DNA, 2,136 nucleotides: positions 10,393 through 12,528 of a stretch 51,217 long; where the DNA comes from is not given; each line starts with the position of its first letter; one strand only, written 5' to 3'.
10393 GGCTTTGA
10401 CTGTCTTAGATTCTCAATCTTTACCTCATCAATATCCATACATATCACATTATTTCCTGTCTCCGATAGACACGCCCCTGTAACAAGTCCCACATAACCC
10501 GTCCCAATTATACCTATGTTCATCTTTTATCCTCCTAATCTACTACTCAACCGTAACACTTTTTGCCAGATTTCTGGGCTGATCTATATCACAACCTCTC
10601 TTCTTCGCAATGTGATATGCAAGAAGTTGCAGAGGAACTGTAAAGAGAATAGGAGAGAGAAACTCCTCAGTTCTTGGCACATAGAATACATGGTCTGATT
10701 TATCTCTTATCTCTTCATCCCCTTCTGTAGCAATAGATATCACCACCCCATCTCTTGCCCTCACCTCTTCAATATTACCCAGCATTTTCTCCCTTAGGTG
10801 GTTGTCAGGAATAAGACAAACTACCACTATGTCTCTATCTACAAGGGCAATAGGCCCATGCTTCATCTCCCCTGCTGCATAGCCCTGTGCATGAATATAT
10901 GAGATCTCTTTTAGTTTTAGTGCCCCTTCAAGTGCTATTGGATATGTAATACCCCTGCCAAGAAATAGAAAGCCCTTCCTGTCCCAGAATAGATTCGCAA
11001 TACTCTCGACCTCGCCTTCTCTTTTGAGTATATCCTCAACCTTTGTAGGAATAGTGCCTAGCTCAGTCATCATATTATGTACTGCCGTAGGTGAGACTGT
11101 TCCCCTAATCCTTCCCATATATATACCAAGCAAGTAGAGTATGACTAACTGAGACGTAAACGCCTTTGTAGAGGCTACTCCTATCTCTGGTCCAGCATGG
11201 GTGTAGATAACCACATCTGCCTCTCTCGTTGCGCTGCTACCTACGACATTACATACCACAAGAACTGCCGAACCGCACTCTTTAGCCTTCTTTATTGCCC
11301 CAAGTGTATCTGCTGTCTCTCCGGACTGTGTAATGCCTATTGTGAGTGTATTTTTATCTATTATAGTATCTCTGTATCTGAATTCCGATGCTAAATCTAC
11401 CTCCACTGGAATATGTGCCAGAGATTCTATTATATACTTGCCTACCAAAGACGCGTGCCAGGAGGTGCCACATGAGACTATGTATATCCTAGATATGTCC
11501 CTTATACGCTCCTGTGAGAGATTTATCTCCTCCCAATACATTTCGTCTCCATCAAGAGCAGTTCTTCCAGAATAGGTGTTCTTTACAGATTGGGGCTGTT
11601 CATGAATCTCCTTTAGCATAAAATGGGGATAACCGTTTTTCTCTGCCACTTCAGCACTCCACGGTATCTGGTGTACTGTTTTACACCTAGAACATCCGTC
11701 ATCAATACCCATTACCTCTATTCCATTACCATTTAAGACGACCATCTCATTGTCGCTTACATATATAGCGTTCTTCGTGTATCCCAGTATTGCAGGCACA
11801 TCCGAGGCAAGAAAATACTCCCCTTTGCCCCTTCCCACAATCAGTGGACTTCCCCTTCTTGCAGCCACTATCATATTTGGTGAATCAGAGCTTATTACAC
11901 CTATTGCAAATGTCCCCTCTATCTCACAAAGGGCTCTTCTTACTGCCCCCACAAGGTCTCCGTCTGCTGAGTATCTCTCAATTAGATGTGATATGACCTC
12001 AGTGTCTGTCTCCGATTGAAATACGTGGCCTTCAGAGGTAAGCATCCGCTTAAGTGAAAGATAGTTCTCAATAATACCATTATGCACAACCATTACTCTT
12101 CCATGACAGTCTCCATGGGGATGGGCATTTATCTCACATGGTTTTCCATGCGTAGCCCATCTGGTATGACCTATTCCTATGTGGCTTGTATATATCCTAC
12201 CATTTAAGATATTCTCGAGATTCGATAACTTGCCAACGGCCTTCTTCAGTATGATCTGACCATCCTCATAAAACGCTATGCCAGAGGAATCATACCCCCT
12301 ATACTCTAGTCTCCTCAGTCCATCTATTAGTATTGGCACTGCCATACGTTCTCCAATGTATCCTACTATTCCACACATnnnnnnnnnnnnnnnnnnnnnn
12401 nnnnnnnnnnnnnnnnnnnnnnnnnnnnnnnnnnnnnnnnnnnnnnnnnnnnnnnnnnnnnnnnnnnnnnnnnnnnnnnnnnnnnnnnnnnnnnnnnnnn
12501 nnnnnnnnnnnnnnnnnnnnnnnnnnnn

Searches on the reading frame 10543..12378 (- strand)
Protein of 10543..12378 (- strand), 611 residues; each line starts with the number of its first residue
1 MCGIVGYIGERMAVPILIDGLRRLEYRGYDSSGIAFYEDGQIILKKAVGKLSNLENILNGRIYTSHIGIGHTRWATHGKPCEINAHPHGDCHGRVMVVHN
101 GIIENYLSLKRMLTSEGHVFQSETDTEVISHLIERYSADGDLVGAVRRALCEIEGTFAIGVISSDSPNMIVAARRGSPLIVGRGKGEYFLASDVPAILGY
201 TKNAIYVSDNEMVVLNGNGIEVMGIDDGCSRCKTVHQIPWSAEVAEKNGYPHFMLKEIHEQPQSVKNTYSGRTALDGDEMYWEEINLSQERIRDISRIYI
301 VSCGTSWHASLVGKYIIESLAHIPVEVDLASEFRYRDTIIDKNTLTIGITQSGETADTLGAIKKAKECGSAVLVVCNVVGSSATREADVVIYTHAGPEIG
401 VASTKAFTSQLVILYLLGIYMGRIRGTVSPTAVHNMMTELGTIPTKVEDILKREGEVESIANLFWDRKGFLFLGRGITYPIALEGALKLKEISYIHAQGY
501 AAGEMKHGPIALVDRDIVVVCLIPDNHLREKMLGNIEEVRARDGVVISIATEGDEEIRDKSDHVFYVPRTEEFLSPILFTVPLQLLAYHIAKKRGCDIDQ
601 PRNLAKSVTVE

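Call 7: search_protein_families(library=pfam, proteins=[window:10543-12378:-], max_evalue=0.001)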
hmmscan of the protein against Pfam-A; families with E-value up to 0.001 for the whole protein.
window:10543-12378:- (611 aa): 4 families
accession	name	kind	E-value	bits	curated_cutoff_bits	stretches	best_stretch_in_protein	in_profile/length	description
PF01380.27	SIS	-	1.5e-57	193.5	25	2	292-418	2-129/131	SIS domain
PF13522.11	GATase_6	-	4.4e-19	69.2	27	1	63-192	8-129/130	Glutamine amidotransferase domain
PF13537.11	GATase_7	-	2.9e-14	53.6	25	1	90-198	19-122/123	Glutamine amidotransferase domain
PF13230.11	GATase_4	-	0.00056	19.4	23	1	30-129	34-133/272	Glutamine amidotransferases class-II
